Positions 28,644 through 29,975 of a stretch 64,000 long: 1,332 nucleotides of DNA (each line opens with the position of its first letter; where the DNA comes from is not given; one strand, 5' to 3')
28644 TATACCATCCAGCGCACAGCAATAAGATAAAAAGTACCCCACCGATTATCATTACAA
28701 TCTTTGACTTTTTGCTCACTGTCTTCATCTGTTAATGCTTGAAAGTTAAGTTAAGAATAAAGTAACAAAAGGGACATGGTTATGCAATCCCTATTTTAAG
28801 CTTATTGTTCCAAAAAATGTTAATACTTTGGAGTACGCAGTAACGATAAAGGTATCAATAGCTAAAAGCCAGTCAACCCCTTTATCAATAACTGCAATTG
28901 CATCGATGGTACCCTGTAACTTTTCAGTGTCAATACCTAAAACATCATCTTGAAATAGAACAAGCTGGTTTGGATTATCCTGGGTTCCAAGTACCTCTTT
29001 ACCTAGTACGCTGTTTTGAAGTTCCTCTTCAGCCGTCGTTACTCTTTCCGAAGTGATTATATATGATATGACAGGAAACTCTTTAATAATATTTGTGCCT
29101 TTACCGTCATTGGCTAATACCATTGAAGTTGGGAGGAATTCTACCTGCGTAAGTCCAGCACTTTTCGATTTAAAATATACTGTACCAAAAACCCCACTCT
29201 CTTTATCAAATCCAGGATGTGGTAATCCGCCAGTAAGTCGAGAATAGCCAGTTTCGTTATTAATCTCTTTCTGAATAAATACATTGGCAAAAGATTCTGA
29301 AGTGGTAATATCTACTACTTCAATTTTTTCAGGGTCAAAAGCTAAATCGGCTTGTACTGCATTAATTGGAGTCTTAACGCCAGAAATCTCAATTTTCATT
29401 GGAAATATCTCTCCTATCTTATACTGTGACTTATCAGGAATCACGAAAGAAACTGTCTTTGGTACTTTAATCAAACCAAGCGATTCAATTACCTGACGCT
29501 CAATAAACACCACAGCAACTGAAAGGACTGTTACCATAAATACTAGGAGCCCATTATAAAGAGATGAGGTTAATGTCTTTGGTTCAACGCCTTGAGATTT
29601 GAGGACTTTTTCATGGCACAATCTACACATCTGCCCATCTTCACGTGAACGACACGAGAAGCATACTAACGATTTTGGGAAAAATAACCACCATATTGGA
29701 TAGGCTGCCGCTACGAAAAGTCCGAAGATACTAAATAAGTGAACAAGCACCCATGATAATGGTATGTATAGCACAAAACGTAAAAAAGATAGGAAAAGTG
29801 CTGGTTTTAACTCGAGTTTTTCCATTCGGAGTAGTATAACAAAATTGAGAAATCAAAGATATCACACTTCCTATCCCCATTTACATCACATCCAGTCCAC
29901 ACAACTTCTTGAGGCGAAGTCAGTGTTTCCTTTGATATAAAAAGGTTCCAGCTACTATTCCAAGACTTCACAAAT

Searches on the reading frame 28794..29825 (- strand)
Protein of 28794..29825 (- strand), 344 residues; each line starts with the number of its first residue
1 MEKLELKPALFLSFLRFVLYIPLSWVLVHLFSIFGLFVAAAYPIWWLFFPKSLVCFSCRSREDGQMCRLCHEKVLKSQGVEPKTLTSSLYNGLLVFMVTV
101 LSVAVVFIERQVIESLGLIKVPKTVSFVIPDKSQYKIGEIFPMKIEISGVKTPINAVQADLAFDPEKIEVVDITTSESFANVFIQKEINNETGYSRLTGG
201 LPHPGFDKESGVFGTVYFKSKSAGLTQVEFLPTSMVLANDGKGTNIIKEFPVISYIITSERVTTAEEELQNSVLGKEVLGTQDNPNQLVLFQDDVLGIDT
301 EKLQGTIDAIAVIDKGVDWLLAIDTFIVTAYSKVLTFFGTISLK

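Call 34: search_protein_families(library=pfam, proteins=[window:28794-29825:-], max_evalue=0.01)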
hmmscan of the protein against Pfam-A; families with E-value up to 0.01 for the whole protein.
window:28794-29825:- (344 aa): 1 family
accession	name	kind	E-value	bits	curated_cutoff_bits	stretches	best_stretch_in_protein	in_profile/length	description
PF00963.24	Cohesin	-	3.1e-09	37.6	24.1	1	126-248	2-129/139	Cohesin domain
